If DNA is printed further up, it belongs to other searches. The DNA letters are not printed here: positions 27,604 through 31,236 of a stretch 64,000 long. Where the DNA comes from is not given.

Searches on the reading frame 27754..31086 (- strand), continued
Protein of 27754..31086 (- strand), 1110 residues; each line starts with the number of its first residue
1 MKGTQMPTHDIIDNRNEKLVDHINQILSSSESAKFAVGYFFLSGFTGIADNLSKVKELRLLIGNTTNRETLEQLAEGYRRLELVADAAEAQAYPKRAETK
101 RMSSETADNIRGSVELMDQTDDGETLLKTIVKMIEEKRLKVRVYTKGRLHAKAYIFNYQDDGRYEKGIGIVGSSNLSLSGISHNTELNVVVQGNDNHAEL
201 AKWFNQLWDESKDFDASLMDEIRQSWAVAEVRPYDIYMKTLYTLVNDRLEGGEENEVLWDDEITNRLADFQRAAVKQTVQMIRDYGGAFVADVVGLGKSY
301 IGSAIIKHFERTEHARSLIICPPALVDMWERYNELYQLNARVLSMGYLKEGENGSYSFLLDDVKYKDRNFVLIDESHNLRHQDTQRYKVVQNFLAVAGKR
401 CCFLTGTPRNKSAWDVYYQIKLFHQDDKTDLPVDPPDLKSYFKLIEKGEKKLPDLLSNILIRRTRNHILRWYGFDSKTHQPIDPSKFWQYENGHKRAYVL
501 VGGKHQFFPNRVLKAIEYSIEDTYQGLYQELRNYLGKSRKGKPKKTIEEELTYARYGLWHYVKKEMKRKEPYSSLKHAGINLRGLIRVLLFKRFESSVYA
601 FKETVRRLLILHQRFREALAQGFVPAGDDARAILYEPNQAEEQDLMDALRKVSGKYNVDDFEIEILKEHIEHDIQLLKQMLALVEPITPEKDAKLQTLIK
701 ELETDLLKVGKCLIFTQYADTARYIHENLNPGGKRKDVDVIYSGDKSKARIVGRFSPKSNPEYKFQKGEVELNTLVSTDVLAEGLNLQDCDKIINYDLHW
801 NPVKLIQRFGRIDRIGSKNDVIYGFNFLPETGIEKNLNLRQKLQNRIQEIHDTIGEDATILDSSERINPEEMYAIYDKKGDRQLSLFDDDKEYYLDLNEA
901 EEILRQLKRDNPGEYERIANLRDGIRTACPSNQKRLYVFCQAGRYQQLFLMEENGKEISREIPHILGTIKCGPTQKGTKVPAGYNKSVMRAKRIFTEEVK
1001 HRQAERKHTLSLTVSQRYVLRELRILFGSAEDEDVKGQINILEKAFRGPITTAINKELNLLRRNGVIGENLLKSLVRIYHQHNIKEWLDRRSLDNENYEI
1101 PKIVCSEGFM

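Call 17: find_related_loci(query=A1, collection=genome_contigs, flank=10000)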
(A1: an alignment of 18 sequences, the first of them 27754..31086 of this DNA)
Query A1 (1110 aa) in genome_contigs; peptide patterns used: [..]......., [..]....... (x = any residue, [..] = any of these).
599 stretches matched a pattern (row limit reached: there are more); 410 encode a relative of the query (tblastn E <= 1e-3); the best 80 are kept; 80 distinct loci.
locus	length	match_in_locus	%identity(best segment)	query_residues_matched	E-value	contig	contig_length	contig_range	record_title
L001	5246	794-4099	76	6-1110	0e+0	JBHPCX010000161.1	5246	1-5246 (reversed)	Thermodesulfobacteriota bacterium isolate SAG AM-311-L20 NODE_161_length_5246_cov_10.808515, whole genome shotgun sequen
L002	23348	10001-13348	72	6-1110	0e+0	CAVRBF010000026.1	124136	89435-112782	MAG: uncultured Acidobacteriota bacterium isolate MFD04492.bin.2.4 genome assembly, contig: contig_20374, whole genome s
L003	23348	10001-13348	72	6-1110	0e+0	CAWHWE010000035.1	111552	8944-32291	MAG: uncultured Acidobacteriota bacterium isolate MFD04492.bin.1.130 genome assembly, contig: contig_19318, whole genome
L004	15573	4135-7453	97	5-1110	0e+0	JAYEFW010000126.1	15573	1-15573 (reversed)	MAG: Thermodesulfobacteriota bacterium isolate MAG262 MAG262_126, whole genome shotgun sequence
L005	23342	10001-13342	71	2-1109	0e+0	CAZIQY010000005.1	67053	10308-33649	MAG TPA_asm: uncultured Syntrophaceae bacterium isolate SRP098346_co1_212 genome assembly, contig: NODE_137_length_67053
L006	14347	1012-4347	70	4-1110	0e+0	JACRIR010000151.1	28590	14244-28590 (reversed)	MAG: Candidatus Poribacteria bacterium isolate NC_groundwater_1808_Pr3_B-0.1um_54_35 SR-2_scaffold_141_1791298, whole ge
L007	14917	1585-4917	70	5-1109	0e+0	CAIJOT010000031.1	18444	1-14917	MAG: uncultured delta proteobacterium isolate AlinenSediments_bin-2384 genome assembly, contig: bin-2384:031/342, whole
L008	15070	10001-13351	71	6-1107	0e+0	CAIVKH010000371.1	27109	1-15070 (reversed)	uncultured bacterium isolate AM-2014_bin-1020 genome assembly, contig: bin-1020:371/383, whole genome shotgun sequence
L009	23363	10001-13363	70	8-1110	0e+0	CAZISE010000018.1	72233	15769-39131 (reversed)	MAG TPA_asm: uncultured Verrucomicrobiota bacterium isolate binchicken_co135_146 genome assembly, contig: NODE_851_lengt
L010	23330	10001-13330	69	6-1109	0e+0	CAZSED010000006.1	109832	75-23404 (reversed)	MAG TPA_asm: uncultured Dehalococcoidales bacterium isolate SRP098346_co1_392 genome assembly, contig: NODE_24_length_10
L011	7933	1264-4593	70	6-1109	0e+0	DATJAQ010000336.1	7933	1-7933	MAG TPA_asm: Terriglobia bacterium isolate SMAG_U15331 k141_5598195, whole genome shotgun sequence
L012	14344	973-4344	70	6-1110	0e+0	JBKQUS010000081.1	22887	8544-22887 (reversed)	MAG: Limisphaerales bacterium isolate SEr2D2E2F__bin_178 SEr2D2E2F_000000126792, whole genome shotgun sequence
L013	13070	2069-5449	69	4-1110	0e+0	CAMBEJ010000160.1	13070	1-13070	MAG: Akkermansia muciniphila isolate TH-08apr19-195 genome assembly, contig: TH-08apr19-C12510, whole genome shotgun seq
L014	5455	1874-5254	69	4-1110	0e+0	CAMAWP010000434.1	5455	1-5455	MAG: Akkermansia muciniphila isolate MaH-09apr19-44 genome assembly, contig: MaH-09apr19-C36176, whole genome shotgun se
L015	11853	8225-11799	70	6-1110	0e+0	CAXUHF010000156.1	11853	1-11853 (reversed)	MAG TPA_asm: uncultured Ktedonobacteraceae bacterium isolate public_SRR14722078_metawrap_bin.4 genome assembly, contig:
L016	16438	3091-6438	71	1-1110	0e+0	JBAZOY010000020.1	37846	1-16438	MAG: Syntrophales bacterium isolate SO_2017_SWC_17 scaffold_946_c1_LP-4_2017, whole genome shotgun sequence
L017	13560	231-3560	70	6-1110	0e+0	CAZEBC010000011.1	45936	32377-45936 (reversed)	MAG TPA_asm: uncultured bacterium isolate binchicken_co107_64 genome assembly, contig: NODE_2012_length_45936_cov_11.112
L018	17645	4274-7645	69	6-1110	0e+0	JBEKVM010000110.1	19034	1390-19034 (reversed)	MAG: Verrucomicrobiota bacterium isolate SPRUCE 604 SPRUCE_604_110, whole genome shotgun sequence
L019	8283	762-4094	70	6-1110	0e+0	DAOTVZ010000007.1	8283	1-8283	MAG TPA_asm: Ktedonobacteraceae bacterium isolate H111_94 k127_595358, whole genome shotgun sequence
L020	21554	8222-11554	70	6-1110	0e+0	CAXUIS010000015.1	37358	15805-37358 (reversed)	MAG TPA_asm: uncultured Ktedonobacteraceae bacterium isolate public_SRR14722098_metawrap_bin.4 genome assembly, contig:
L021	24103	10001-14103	70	6-1110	0e+0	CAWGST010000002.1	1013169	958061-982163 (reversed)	MAG: uncultured Verrucomicrobiae bacterium isolate MFD05580.bin.1.36 genome assembly, contig: contig_2080, whole genome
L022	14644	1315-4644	68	6-1110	0e+0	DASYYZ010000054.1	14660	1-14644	MAG TPA_asm: Terriglobia bacterium isolate SMAG_U6349 k141_574294, whole genome shotgun sequence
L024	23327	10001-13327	67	6-1110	0e+0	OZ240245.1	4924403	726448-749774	MAG: Candidatus Poribacteria bacterium isolate dca23892-4e13-4299-a543-0851fd76b4fe genome assembly, chromosome: 1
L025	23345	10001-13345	68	2-1110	0e+0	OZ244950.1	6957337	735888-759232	MAG: Candidatus Poribacteria bacterium isolate 1741874c-865a-47cd-958f-7fa2b3d0eca7 genome assembly, chromosome: 1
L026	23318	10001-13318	68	2-1110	0e+0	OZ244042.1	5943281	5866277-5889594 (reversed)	MAG: Candidatus Poribacteria bacterium isolate 82c2f847-b3a6-4516-8f18-366283cf6473 genome assembly, chromosome: 1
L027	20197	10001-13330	70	6-1110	0e+0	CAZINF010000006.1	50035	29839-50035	MAG TPA_asm: uncultured Syntrophus sp. isolate SRP302447_co1_400 genome assembly, contig: NODE_2058_length_50035_cov_39.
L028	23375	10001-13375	67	2-1110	0e+0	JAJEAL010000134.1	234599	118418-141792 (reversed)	MAG: Candidatus Poribacteria bacterium isolate jk18x7bins.5 k141_596728, whole genome shotgun sequence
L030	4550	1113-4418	66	6-1110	0e+0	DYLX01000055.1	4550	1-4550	MAG TPA_asm: Leptospira biflexa isolate SulCav_AS07-7_4_54_18 SulCav_AS07_7_16634_length_4550_cov_10_608231, whole genom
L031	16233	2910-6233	69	6-1110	0e+0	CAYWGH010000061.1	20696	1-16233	MAG TPA_asm: uncultured Cytophagia bacterium isolate binchicken_co107_472 genome assembly, contig: NODE_6388_length_2069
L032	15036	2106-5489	66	6-1110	0e+0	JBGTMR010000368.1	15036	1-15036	MAG: Pyrinomonadaceae bacterium isolate JTS-RE369 k141_6218826, whole genome shotgun sequence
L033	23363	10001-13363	67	6-1110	0e+0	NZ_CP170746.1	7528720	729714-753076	Chlorogloeopsis fritschii PCC 6912 chromosome, complete genome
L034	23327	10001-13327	67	6-1110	0e+0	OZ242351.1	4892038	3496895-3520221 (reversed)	MAG: Candidatus Poribacteria bacterium isolate f935c7b2-2358-4189-a958-9ccc83df77d9 genome assembly, chromosome: 1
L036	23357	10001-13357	66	6-1110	0e+0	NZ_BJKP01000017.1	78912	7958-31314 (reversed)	Microcystis aeruginosa NIES-4325 contig_17, whole genome shotgun sequence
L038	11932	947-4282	65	5-1110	0e+0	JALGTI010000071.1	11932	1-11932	MAG: Candidatus Zipacnadia bacterium isolate Meg22_1012_Bin_108 Meg22_1012_Bin_108_scaffold_18346, whole genome shotgun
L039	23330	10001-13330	66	5-1110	0e+0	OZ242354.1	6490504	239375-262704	MAG: Candidatus Poribacteria bacterium isolate 342ba744-3869-4f81-a489-a0f16b16fbc4 genome assembly, chromosome: 1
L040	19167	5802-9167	67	6-1110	0e+0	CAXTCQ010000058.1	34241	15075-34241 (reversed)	MAG TPA_asm: uncultured Calothrix sp. isolate public_SRR14722307_metawrap_bin.1 genome assembly, contig: public_SRR14722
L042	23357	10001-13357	65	6-1110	0e+0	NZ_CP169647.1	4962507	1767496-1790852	Microcystis sp. BLCC-F210 chromosome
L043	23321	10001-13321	65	9-1110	0e+0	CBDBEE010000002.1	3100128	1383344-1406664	MAG: Candidatus Poribacteria bacterium isolate 9eb15a66-94a6-4ca6-bf90-476f30333b94 genome assembly, contig: contig_2, w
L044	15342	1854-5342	65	9-1110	0e+0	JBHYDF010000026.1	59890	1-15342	MAG: Nostocaceae cyanobacterium isolate CCAP1427_2_bin-003C CCAP1427_2_bin-003C_c26, whole genome shotgun sequence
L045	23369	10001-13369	66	6-1110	0e+0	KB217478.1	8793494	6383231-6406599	Calothrix sp. PCC 7103 genomic scaffold Cal7103DRAFT_CPM.6, whole genome shotgun sequence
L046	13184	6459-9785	65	6-1109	0e+0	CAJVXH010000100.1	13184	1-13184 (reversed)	TPA_asm: uncultured bacterium isolate DRR093004_bin.59_MetaBAT_v2.12.1_MAG genome assembly, contig: NODE_2654_length_131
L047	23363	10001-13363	66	6-1110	0e+0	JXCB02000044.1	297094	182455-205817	Tolypothrix campylonemoides VB511288 scaffold_006, whole genome shotgun sequence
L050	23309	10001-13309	67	9-1110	0e+0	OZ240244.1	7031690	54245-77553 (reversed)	MAG: Candidatus Poribacteria bacterium isolate 530b1872-db39-4376-9dde-5bfc35f27194 genome assembly, chromosome: 1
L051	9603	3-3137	70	83-1110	0e+0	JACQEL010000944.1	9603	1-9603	MAG: Deltaproteobacteria bacterium isolate NC_groundwater_1020_Pr1_S-0.65um_57_10 Montesol18_Sp65_coassembly_scaffold_17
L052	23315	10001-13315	65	10-1110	0e+0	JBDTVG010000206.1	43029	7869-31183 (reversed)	MAG: Chloroflexota bacterium isolate cluster3_bin.62 NODE_2251_length_43029_cov_10.022176, whole genome shotgun sequence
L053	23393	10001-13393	65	6-1110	0e+0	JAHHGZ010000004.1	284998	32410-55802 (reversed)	MAG: Cyanomargarita calcarea GSE-NOS-MK-12-04C scaffold_21_c1, whole genome shotgun sequence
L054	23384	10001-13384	65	6-1110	0e+0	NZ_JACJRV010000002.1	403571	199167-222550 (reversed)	Nostoc sp. FACHB-152 contig2, whole genome shotgun sequence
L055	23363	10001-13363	66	6-1110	0e+0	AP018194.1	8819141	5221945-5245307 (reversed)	Scytonema sp. HK-05 DNA, nearly complete genome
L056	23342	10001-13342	66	13-1110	0e+0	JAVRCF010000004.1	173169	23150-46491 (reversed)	MAG: Aulosira sp. DedQUE10 contig_4, whole genome shotgun sequence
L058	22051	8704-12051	63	10-1110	0e+0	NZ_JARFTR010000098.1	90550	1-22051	Kamptonema sp. UHCC 0994 NODE_8_length_90550_cov_15.982704, whole genome shotgun sequence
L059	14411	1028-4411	68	4-1110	0e+0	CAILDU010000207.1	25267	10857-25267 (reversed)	MAG: uncultured Verrucomicrobia subdivision 3 bacterium isolate VK4_bin-0324 genome assembly, contig: bin-0324:207/209,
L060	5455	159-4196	63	4-1110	0e+0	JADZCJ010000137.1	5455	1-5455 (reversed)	MAG: Anaerolineae bacterium isolate SJ719 c_000001809392, whole genome shotgun sequence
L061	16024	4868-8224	65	6-1110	0e+0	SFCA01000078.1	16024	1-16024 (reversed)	MAG: Microcystis aeruginosa Ma_QC_C_20070703_M131 M131_78, whole genome shotgun sequence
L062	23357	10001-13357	70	2-1110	0e+0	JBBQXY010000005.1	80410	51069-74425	MAG: Ktedonobacterales bacterium isolate Co_metawrap_2139 Cmw_2139_k141_9599000_length_80410_cov_10.0000, whole genome s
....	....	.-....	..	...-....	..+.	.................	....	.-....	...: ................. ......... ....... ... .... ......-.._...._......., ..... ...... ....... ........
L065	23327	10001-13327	66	6-1110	0e+0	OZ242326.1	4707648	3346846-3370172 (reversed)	MAG: Candidatus Poribacteria bacterium isolate 51771988-02c0-4c83-b383-74e9f226940d genome assembly, chromosome: 1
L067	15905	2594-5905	62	9-1110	0e+0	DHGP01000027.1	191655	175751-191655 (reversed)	MAG TPA_asm: Firmicutes bacterium UBA4795 UBA4795_contig_1360, whole genome shotgun sequence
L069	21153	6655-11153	64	6-1107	0e+0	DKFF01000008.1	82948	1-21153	MAG TPA_asm: Dehalococcoidia bacterium UBA6803 UBA6803_contig_12857, whole genome shotgun sequence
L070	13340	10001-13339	61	5-1109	0e+0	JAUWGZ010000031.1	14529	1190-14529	MAG: Dehalococcoidia bacterium isolate CSMAG_2255 CSMAG_2255_k141_1723293_length_14529_cov_8.0365, whole genome shotgun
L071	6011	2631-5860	67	6-1110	0e+0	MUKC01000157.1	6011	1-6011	MAG: Desulfobacca sp. 4484_104 ex4484_104_scaffold_48034, whole genome shotgun sequence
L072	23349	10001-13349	71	2-1110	0e+0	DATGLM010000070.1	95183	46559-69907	MAG TPA_asm: Ktedonobacteraceae bacterium isolate SMAG_U9886 k141_237253, whole genome shotgun sequence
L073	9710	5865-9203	61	6-1110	0e+0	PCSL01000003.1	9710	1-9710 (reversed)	MAG: Chloroflexi bacterium CG23_combo_of_CG06-09_8_20_14_all_45_10 CG23_scaffold_5173_c, whole genome shotgun sequence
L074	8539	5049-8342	61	10-1110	0e+0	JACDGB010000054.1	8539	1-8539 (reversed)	MAG: Rubrobacter sp. isolate MGR_bin401 SD2907_NODE_1035_length_8539_cov_1.199001, whole genome shotgun sequence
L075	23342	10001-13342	60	6-1110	0e+0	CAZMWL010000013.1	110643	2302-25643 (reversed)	MAG TPA_asm: uncultured Terracidiphilus sp. isolate binchicken_co3_222 genome assembly, contig: NODE_411_length_110643_c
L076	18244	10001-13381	65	1-1110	0e+0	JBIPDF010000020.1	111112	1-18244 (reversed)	MAG: Heteroscytonema crispum UTEX LB 1556 seq19, whole genome shotgun sequence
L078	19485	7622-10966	65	6-1110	0e+0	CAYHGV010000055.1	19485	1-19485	MAG TPA_asm: uncultured bacterium isolate ERP119294_co4_433 genome assembly, contig: NODE_2526_length_19485_cov_6.926814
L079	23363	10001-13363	66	6-1110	0e+0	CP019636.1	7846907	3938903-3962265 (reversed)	Nostocales cyanobacterium HT-58-2, complete sequence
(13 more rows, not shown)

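Call 29: search_solved_structures(query=A1, max_evalue=0.001)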
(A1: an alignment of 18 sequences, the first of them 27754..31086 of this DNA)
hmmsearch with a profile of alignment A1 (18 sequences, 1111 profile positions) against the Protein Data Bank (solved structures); distinct sequences matched with E-value up to 0.001: 76 (the best 60 are shown).
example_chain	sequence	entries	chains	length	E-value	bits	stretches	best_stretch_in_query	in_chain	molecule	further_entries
1z63_A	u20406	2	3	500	3e-12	48.2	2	290-420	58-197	Helicase of the snf2/rad54 family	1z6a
8so8_A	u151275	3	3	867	3.4e-08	34.8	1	769-833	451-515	RNA polymerase-associated protein RapA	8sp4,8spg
5jxr_A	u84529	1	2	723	3.4e-08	34.7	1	770-849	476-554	Chromatin-remodeling complex ATPase-like protein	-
4s20_K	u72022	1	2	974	4e-08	34.5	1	769-833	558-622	RNA polymerase-associated protein RapA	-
6pwf_K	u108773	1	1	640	4e-08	34.5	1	771-851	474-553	chromatin remodeling factor ISWI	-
6bog_A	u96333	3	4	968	5.4e-08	34.1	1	769-833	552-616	RNA polymerase-associated protein RapA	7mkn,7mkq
7m8e_F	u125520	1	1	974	5.5e-08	34.1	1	769-833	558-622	RNA polymerase-associated protein RapA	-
1wp9_A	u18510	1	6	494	1.7e-07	32.4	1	644-816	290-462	ATP-dependent RNA helicase, putative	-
5vvr_M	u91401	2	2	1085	4.4e-07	31.1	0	767-849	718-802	DNA repair and recombination protein RAD26 | RAD26 isoform 1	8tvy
8qy7_A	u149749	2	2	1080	4.5e-07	31.1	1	687-835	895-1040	DEAD/DEAH box helicase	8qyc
6ryr_W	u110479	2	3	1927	4.7e-07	31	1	769-840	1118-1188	Chromodomain-helicase-DNA-binding protein 4,Chromodomain-helicase-DNA-binding protein 4,Ch | Chromodomain-helicase-DNA-binding protein 4,CHD4,Chromodomain-helic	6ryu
6fhs_G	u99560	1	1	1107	1.2e-06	29.7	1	776-911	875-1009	Ino80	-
8oo7_G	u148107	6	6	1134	1.2e-06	29.6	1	776-911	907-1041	Chromatin-remodeling ATPase Ino80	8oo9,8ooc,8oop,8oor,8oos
8atf_G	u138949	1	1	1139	1.3e-06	29.6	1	776-911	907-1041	Ino80 ATPase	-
8t0l_F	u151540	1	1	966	1.4e-06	29.4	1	769-833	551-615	RNA polymerase-associated protein RapA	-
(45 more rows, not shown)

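Call 34: find_encoding_contigs(protein=P0092, flank=10000, max_places=2)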
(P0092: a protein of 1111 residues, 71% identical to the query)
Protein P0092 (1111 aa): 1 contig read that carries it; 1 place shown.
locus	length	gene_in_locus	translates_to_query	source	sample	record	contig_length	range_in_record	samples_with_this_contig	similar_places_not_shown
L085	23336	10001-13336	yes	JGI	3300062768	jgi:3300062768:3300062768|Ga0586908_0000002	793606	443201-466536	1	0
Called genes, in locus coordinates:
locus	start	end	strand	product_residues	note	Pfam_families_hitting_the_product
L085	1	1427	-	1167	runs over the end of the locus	PF02811:PHP, PF07733:DNA_pol3_alpha, PF17657:DNA_pol3_finger, PF14579:HHH_6, PF01336:tRNA_anti-codon (weak)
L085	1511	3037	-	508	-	PF01743:PolyA_pol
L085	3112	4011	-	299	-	PF02899:Phage_int_SAM_1, PF13102:Phage_int_SAM_5 (faint), PF00589:Phage_integrase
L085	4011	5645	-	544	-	PF03023:MurJ, PF01554:MatE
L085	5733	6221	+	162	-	PF22478:DUF6982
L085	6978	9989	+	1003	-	PF02384:N6_Mtase (faint), PF20473:MmeI_Mtase, PF07669:Eco57I, PF12950:TaqI_C (faint)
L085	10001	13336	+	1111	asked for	PF13091:PLDc_2, PF00176:SNF2-rel_dom (faint), PF00271:Helicase_C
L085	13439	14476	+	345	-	PF04613:LpxD, PF25084:LbH_EIF2B (weak), PF25087:GMPPB_C, PF00132:Hexapep (weak)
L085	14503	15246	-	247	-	PF01553:Acyltransferase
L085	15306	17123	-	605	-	PF17899:Peptidase_M61_N, PF05299:Peptidase_M61, PF17820:PDZ_6 (faint)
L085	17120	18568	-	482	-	PF01225:Mur_ligase, PF08245:Mur_ligase_M, PF02875:Mur_ligase_C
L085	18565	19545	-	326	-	PF02016:Peptidase_S66, PF17676:Peptidase_S66C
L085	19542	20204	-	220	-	PF02308:MgtC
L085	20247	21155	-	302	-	PF00294:PfkB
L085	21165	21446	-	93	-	PF01541:GIY-YIG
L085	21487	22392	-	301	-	PF01048:PNP_UDP_1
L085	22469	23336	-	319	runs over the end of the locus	PF03308:MeaB, PF13401:AAA_22 (faint)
